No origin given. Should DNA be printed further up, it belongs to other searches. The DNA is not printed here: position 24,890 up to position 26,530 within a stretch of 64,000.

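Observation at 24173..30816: Three paralogous coiled-coil genes, two carrying SF2 helicase cores with complementary motif decay, plus an embedded FKBP lipoprotein: best candidate for an undescribed system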

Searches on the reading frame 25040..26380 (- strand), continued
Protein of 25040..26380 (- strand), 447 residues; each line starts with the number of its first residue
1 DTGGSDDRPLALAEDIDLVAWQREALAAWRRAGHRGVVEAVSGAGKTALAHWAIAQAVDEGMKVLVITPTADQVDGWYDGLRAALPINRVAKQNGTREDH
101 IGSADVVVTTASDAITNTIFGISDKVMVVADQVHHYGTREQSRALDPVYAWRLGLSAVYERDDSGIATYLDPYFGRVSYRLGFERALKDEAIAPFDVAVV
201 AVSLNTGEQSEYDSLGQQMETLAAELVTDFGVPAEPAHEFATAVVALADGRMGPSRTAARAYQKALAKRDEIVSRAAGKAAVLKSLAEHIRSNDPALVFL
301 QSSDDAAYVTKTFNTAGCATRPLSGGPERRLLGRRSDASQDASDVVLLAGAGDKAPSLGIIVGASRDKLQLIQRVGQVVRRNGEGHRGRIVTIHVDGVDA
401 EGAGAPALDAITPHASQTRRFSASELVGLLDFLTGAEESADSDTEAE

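Call 54: search_protein_families(library=ncbifam, proteins=[P0025, P0026, P0028, P0029, P0031, P0039, P0045, P0033], max_evalue=0.00001)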
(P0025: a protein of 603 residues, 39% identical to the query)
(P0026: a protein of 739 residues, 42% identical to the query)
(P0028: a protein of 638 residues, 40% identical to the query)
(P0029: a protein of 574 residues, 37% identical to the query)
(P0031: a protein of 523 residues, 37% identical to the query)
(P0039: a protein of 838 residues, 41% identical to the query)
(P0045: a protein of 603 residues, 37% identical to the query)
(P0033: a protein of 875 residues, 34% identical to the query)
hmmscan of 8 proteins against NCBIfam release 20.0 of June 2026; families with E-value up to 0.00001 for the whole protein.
P0025 (603 aa): 13 families
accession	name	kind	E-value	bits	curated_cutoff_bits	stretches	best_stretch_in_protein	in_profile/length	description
TIGR04095.1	dnd_restrict_1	equivalog_domain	1.5e-36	126.4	600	3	272-362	132-223/451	DNA phosphorothioation system restriction enzyme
NF045503.1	repair_heli_XPB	equivalog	2.3e-15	56.1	610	1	164-369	181-395/548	DNA repair helicase XPB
NF053632.1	heli_RadD_YejH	equivalog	1.7e-10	39.8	720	1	178-286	18-121/573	DNA repair helicase RadD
NF010337.0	PRK13766.1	equivalog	6.5e-10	37.8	610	1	403-555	319-483/781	Hef nuclease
NF010338.0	PRK13767.1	equivalog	9.1e-09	34.1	849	1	429-548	272-397/877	ATP-dependent helicase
NF004067.0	PRK05580.1-4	equivalog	9.7e-09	34.1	763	1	80-263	117-302/737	primosomal protein N'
NF008744.0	PRK11776.1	equivalog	1.1e-08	34.1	524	1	428-541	229-341/460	ATP-dependent RNA helicase DbpA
TIGR04121.1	DEXH_lig_assoc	equivalog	7.4e-08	30.6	850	0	431-535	237-345/804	ligase-associated DNA damage response DEXH box helicase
NF003673.1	PRK05298.1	equivalog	3.5e-07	29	743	1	437-537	438-543/653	excinuclease ABC subunit UvrB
TIGR00631.1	uvrb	equivalog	7.5e-07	27.7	750.1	1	438-536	439-542/658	excinuclease ABC subunit UvrB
NF008163.0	PRK10917.1-1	equivalog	7.8e-07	27.8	796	0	479-536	529-587/692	ATP-dependent DNA helicase RecG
TIGR03117.2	cas_csf4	equivalog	2.5e-06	26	400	1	109-236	73-202/800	type IV CRISPR-associated DEAD/DEAH-box helicase Csf4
TIGR00643.1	recG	equivalog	5.6e-06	25.3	659.4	0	437-537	456-554/629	ATP-dependent DNA helicase RecG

P0026 (739 aa): 16 families
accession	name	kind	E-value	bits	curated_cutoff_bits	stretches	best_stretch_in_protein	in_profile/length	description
TIGR04095.1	dnd_restrict_1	equivalog_domain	6.1e-35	121.1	600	3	417-505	134-223/451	DNA phosphorothioation system restriction enzyme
NF045503.1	repair_heli_XPB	equivalog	1.5e-25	89.8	610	2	307-512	181-395/548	DNA repair helicase XPB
NF010337.0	PRK13766.1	equivalog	1.6e-09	36.5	610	1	618-700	405-483/781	Hef nuclease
NF008744.0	PRK11776.1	equivalog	4.9e-09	35.3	524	1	575-686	230-341/460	ATP-dependent RNA helicase DbpA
TIGR00603.1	rad25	subfamily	7.3e-09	34.4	328.7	0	613-684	519-592/734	DNA repair helicase rad25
NF004070.0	PRK05580.2-2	equivalog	7.6e-09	34.3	921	1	172-426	68-323/729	primosomal protein N'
NF004067.0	PRK05580.1-4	equivalog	4.3e-08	32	763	1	228-382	131-278/737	primosomal protein N'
NF003673.1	PRK05298.1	equivalog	6e-08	31.5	743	1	588-683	444-544/653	excinuclease ABC subunit UvrB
NF010338.0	PRK13767.1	equivalog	2.6e-07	29.3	849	1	587-693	285-397/877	ATP-dependent helicase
NF004072.0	PRK05580.2-4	equivalog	4.5e-07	28.5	1030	1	307-426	119-243/648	primosomal protein N'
NF008164.0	PRK10917.1-2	equivalog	4.9e-07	28.4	785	0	604-684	512-593/704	ATP-dependent DNA helicase RecG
TIGR00595.1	priA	equivalog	6.2e-07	28.4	230.35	1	330-426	2-103/509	replication restart helicase PriA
NF007882.0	PRK10590.1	equivalog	6.4e-07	28.7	743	1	588-690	246-348/456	ATP-dependent RNA helicase RhlE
NF004069.0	PRK05580.2-1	equivalog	1e-06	27.5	767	1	308-426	110-232/612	primosomal protein N'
TIGR00631.1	uvrb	equivalog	1.7e-06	26.6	750.1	1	589-682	445-543/658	excinuclease ABC subunit UvrB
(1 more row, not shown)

P0028 (638 aa): 14 families
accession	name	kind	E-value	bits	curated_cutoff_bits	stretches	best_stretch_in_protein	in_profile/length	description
TIGR04095.1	dnd_restrict_1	equivalog_domain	8.7e-35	120.6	600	1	212-583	9-385/451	DNA phosphorothioation system restriction enzyme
NF045503.1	repair_heli_XPB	equivalog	2.5e-27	95.6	610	2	205-410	177-391/548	DNA repair helicase XPB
NF010337.0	PRK13766.1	equivalog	1.3e-13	50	610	1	483-603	364-486/781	Hef nuclease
TIGR00603.1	rad25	subfamily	2.7e-13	49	328.7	1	513-601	521-609/734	DNA repair helicase rad25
NF053632.1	heli_RadD_YejH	equivalog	3.9e-10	38.7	720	1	220-332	15-122/573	DNA repair helicase RadD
NF008744.0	PRK11776.1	equivalog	1.2e-08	33.9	524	1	485-585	242-340/460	ATP-dependent RNA helicase DbpA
NF003673.1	PRK05298.1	equivalog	1.8e-08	33.2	743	1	473-582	431-543/653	excinuclease ABC subunit UvrB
NF041062.1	DpdE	equivalog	2.8e-08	32.2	500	1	450-587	507-647/1048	protein DpdE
NF053710.1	RNA_heli_RhlE2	exception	2.6e-07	29.4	925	1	468-588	233-347/635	RNA helicase RhlE2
TIGR00631.1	uvrb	equivalog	1.4e-06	26.9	750.1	0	473-581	431-542/658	excinuclease ABC subunit UvrB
TIGR04121.1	DEXH_lig_assoc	equivalog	2.2e-06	25.7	850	0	475-581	238-346/804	ligase-associated DNA damage response DEXH box helicase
NF007882.0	PRK10590.1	equivalog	3.2e-06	26.3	743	1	484-586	244-344/456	ATP-dependent RNA helicase RhlE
NF008394.0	PRK11192.1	equivalog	3.4e-06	26.2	507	0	471-585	234-345/441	ATP-dependent RNA helicase SrmB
NF004067.0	PRK05580.1-4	equivalog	6.3e-06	24.8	763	1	205-282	198-277/737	primosomal protein N'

P0029 (574 aa): 24 families
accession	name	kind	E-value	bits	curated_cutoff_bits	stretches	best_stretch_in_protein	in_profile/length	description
TIGR04095.1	dnd_restrict_1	equivalog_domain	2.1e-39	135.8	600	2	222-491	134-390/451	DNA phosphorothioation system restriction enzyme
NF045503.1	repair_heli_XPB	equivalog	1.3e-29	103.2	610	2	116-316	184-394/548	DNA repair helicase XPB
TIGR00603.1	rad25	subfamily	4.1e-14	51.8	328.7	1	420-489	523-594/734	DNA repair helicase rad25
NF008744.0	PRK11776.1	equivalog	2e-13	49.7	524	1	374-496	227-348/460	ATP-dependent RNA helicase DbpA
NF010337.0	PRK13766.1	equivalog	7.1e-13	47.6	610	1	391-503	367-483/781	Hef nuclease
NF053632.1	heli_RadD_YejH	equivalog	3.7e-12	45.3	720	0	116-234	3-121/573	DNA repair helicase RadD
TIGR00643.1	recG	equivalog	1.7e-10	40.3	659.4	0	421-487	489-556/629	ATP-dependent DNA helicase RecG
TIGR04121.1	DEXH_lig_assoc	equivalog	2.7e-10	38.6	850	1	385-481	243-343/804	ligase-associated DNA damage response DEXH box helicase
NF008166.0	PRK10917.1-4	equivalog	8.6e-10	37.3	864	0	419-486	534-602/705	ATP-dependent DNA helicase RecG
NF008168.0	PRK10917.2-2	equivalog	1.1e-09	37.2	718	0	419-490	616-688/795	ATP-dependent DNA helicase RecG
NF008163.0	PRK10917.1-1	equivalog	1.4e-09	36.8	796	0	424-497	526-597/692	ATP-dependent DNA helicase RecG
NF041062.1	DpdE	equivalog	4.3e-09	34.9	500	0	350-496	501-653/1048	protein DpdE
NF003673.1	PRK05298.1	equivalog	9.2e-09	34.2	743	1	384-489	437-546/653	excinuclease ABC subunit UvrB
TIGR00631.1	uvrb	equivalog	4.2e-08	31.9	750.1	1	386-489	439-546/658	excinuclease ABC subunit UvrB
NF008165.0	PRK10917.1-3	equivalog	6.8e-08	31.4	711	0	417-486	512-582/692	ATP-dependent DNA helicase RecG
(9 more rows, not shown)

P0031 (523 aa): 10 families
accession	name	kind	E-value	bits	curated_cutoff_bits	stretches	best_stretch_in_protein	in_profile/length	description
TIGR04095.1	dnd_restrict_1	equivalog_domain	1.3e-41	143.1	600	3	193-293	132-233/451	DNA phosphorothioation system restriction enzyme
NF045503.1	repair_heli_XPB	equivalog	1.2e-19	70.3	610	2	81-289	177-394/548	DNA repair helicase XPB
NF010337.0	PRK13766.1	equivalog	4.9e-17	61.3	610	1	358-485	361-483/781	Hef nuclease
NF010338.0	PRK13767.1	equivalog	2.7e-10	39.2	849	1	358-470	280-392/877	ATP-dependent helicase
TIGR00603.1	rad25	subfamily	1.5e-07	30.1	328.7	0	406-468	527-591/734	DNA repair helicase rad25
NF046051.1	restrict_EcoAI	equivalog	2.8e-07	29.3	550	1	196-275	276-356/768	EcoAI/FtnUII family type I restriction enzme subunit R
NF008170.0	PRK10917.2-4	equivalog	1e-06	27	975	0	400-473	649-723/826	ATP-dependent DNA helicase RecG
TIGR04121.1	DEXH_lig_assoc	equivalog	1.2e-06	26.6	850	0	359-464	244-344/804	ligase-associated DNA damage response DEXH box helicase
NF008166.0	PRK10917.1-4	equivalog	1.9e-06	26.3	864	0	402-473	535-607/705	ATP-dependent DNA helicase RecG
NF008168.0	PRK10917.2-2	equivalog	4.4e-06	25.3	718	0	113-214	396-507/795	ATP-dependent DNA helicase RecG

P0039 (838 aa): 71 families (the best 25 are shown)
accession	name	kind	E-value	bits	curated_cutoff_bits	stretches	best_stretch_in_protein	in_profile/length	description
NF004560.0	PRK05901.1-1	equivalog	1.1e-157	526.3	711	1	540-838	212-516/516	RNA polymerase sigma factor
NF004561.0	PRK05901.1-3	equivalog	2e-144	482.6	582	1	540-838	236-537/537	RNA polymerase sigma factor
NF005920.0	PRK07921.1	subfamily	2.8e-113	378.2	464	1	539-836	27-326/328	RNA polymerase sigma factor SigB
NF006666.0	PRK09210.1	equivalog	1.9e-103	346.6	572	2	599-838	125-370/370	RNA polymerase sigma factor RpoD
NF004208.0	PRK05658.1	equivalog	5e-99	333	555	2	593-838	379-630/631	RNA polymerase sigma factor RpoD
NF041931.2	MzaA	equivalog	2.2e-95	321.1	800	1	578-838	447-715/726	MZA anti-phage system associated sigma-70 family RNA polymerase sigma factor MzaA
NF005643.0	PRK07406.1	equivalog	6.1e-92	308.7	500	1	536-837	81-396/397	RNA polymerase sigma factor RpoD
TIGR02997.1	Sig70-cyanoRpoD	subfamily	6.1e-89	298.2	384.5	1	542-825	1-298/298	RNA polymerase sigma factor, RpoD/SigA family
TIGR02393.1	RpoD_Cterm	equivalog_domain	1.7e-86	289.7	354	1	608-837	2-237/238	RNA polymerase sigma factor RpoD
NF005785.0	PRK07598.1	equivalog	5.5e-83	279.1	554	1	584-838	153-412/415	RNA polymerase sigma factor SigC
NF004562.0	PRK05901.1-4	equivalog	1.9e-82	277.6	779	1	595-838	305-554/571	RNA polymerase sigma factor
NF005642.0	PRK07405.1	subfamily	8.7e-79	265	524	1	539-837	6-316/318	RNA polymerase sigma factor SigD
NF004615.0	PRK05949.1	subfamily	7.7e-76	255.1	530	1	539-836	15-324/327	RNA polymerase sigma factor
TIGR02394.1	rpoS_proteo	equivalog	2e-68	230.9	378.7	1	599-827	39-273/285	RNA polymerase sigma factor RpoS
NF004207.0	PRK05657.1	equivalog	2.8e-66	224.1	394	1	599-831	82-320/329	RNA polymerase sigma factor RpoS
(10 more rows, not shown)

P0045 (603 aa): 27 families (the best 25 are shown)
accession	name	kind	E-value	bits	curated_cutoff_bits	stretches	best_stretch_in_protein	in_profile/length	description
TIGR04095.1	dnd_restrict_1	equivalog_domain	4.3e-39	134.8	600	3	262-406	231-385/451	DNA phosphorothioation system restriction enzyme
NF045503.1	repair_heli_XPB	equivalog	1.6e-27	96.3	610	2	34-230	184-389/548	DNA repair helicase XPB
NF010337.0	PRK13766.1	equivalog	2.1e-14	52.6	610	1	251-423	302-483/781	Hef nuclease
TIGR00603.1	rad25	subfamily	3.8e-14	51.9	328.7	0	338-423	521-612/734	DNA repair helicase rad25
NF008744.0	PRK11776.1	equivalog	8.2e-13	47.7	524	1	292-415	225-347/460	ATP-dependent RNA helicase DbpA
TIGR00643.1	recG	equivalog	2.7e-12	46.2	659.4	1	327-407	474-556/629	ATP-dependent DNA helicase RecG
NF003673.1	PRK05298.1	equivalog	2.9e-10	39.1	743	1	306-409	439-546/653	excinuclease ABC subunit UvrB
NF008164.0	PRK10917.1-2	equivalog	4.9e-10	38.3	785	1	322-408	507-594/704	ATP-dependent DNA helicase RecG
NF010338.0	PRK13767.1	equivalog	1.5e-09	36.7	849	1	300-423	275-404/877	ATP-dependent helicase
NF053632.1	heli_RadD_YejH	equivalog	1.9e-09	36.4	720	0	36-152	5-120/573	DNA repair helicase RadD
NF008163.0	PRK10917.1-1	equivalog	2.1e-09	36.2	796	0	322-417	503-597/692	ATP-dependent DNA helicase RecG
TIGR04121.1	DEXH_lig_assoc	equivalog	3e-09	35.2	850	0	299-401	237-343/804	ligase-associated DNA damage response DEXH box helicase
TIGR00580.2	mfd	equivalog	3.7e-09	35.6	800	0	59-98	464-503/907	transcription-repair coupling factor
NF008168.0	PRK10917.2-2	equivalog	5.5e-09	34.9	718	0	336-409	613-687/795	ATP-dependent DNA helicase RecG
NF008165.0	PRK10917.1-3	equivalog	8.3e-09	34.5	711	0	334-405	509-581/692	ATP-dependent DNA helicase RecG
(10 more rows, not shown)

P0033 (875 aa): 70 families (the best 25 are shown)
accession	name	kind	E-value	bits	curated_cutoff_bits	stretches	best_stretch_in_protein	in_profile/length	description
NF004561.0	PRK05901.1-3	equivalog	1.9e-150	502.5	582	1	561-874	229-536/537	RNA polymerase sigma factor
NF004560.0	PRK05901.1-1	equivalog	9.9e-138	460.4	711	1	569-874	213-515/516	RNA polymerase sigma factor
NF005920.0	PRK07921.1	subfamily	3e-120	401.1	464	1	552-873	12-326/328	RNA polymerase sigma factor SigB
NF006666.0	PRK09210.1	equivalog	9.2e-107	357.5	572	1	624-874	126-369/370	RNA polymerase sigma factor RpoD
NF004208.0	PRK05658.1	equivalog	3e-106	356.9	555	1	612-874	374-629/631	RNA polymerase sigma factor RpoD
NF041931.2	MzaA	equivalog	2.3e-98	330.9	800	1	613-874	458-714/726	MZA anti-phage system associated sigma-70 family RNA polymerase sigma factor MzaA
TIGR02393.1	RpoD_Cterm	equivalog_domain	1.7e-92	309.3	354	1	631-874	1-237/238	RNA polymerase sigma factor RpoD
NF005643.0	PRK07406.1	equivalog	4.4e-90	302.6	500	1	543-874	64-396/397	RNA polymerase sigma factor RpoD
TIGR02997.1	Sig70-cyanoRpoD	subfamily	4.5e-90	301.9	384.5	1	570-862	1-298/298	RNA polymerase sigma factor, RpoD/SigA family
NF004562.0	PRK05901.1-4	equivalog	2.9e-83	280.3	779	1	621-874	307-553/571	RNA polymerase sigma factor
NF005785.0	PRK07598.1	equivalog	3.9e-82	276.3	554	1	615-874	160-411/415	RNA polymerase sigma factor SigC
NF005642.0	PRK07405.1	subfamily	7.2e-75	252.1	524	1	570-874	9-316/318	RNA polymerase sigma factor SigD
TIGR02394.1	rpoS_proteo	equivalog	1.4e-73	247.9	378.7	1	629-864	45-273/285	RNA polymerase sigma factor RpoS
NF004615.0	PRK05949.1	subfamily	1.9e-71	240.6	530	1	607-874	71-325/327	RNA polymerase sigma factor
NF004207.0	PRK05657.1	equivalog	2.6e-71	240.7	394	1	629-868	88-320/329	RNA polymerase sigma factor RpoS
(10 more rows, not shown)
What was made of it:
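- Closest known: Archaeal/eukaryotic XPB. Different: Their intact relatives score 56-103 bits against a cut-off of 610 (call 54).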

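Call 57: list_cluster_members(proteins=[P0026, P0025, P0028, P0021, P0018, P0022, P0064])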
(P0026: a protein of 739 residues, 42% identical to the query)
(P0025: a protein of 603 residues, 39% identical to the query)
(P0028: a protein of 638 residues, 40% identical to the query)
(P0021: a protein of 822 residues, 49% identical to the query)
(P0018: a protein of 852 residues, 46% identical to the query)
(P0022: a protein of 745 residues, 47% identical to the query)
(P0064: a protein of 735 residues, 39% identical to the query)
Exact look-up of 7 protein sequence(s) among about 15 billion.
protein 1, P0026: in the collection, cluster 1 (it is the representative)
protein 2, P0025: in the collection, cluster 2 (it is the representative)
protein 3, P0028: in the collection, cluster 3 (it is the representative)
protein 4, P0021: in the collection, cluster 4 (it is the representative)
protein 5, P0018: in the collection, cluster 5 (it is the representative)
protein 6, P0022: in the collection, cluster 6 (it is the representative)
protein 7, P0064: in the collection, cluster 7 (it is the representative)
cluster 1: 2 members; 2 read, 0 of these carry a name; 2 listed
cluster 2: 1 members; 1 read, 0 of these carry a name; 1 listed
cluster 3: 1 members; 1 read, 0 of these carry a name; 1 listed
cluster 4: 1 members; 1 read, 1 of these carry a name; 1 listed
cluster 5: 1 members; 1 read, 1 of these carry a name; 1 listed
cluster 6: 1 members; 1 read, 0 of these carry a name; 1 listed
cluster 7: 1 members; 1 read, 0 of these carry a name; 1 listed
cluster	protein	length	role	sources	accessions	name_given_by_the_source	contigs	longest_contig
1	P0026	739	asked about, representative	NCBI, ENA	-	-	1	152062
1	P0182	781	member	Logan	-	-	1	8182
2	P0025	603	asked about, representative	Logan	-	-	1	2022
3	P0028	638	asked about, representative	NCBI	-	-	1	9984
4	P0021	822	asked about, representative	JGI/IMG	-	superfamily II DNA or RNA helicase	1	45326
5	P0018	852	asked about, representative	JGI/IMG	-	superfamily II DNA or RNA helicase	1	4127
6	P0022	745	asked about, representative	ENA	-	-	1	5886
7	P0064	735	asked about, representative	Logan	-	-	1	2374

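Call 58: find_encoding_contigs(protein=P0026, flank=10000, max_places=1)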
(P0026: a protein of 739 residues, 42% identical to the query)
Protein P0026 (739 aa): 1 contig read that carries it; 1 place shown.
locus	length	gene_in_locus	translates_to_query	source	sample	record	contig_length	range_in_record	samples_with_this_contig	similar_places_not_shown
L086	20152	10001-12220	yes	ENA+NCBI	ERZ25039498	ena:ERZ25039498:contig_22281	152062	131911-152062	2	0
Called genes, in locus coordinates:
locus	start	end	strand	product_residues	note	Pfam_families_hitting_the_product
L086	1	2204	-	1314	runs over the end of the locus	PF02653:BPD_transp_2, PF00005:ABC_tran, PF02463:SMC_N (faint), PF13191:AAA_16 (faint), PF13476:AAA_23 (faint), PF13304:AAA_21 (faint), PF00005:ABC_tran, PF12399:BCA_ABC_TP_C (weak), +1 more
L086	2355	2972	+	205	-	PF00440:TetR_N, PF17932:TetR_C_24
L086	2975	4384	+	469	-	-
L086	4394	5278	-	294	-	PF06999:Suc_Fer-like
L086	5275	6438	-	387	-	PF13621:Cupin_8 (weak), PF08007:JmjC_2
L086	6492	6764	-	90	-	-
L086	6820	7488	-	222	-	PF00535:Glycos_transf_2, PF13641:Glyco_tranf_2_3 (weak)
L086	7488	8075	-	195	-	PF05401:NodS, PF08241:Methyltransf_11, PF08242:Methyltransf_12 (weak), PF13649:Methyltransf_25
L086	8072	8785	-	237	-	PF02585:PIG-L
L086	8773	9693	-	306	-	-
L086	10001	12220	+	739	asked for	PF00270:DEAD, PF04851:ResIII, PF00271:Helicase_C, PF16203:ERCC3_RAD25_C (weak)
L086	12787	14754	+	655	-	-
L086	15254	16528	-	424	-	PF13173:AAA_14, PF13635:DUF4143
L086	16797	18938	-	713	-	PF26550:Tricorn_2nd (faint), PF07676:PD40 (faint), PF00041:fn3 (weak)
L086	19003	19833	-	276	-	PF00589:Phage_integrase (weak)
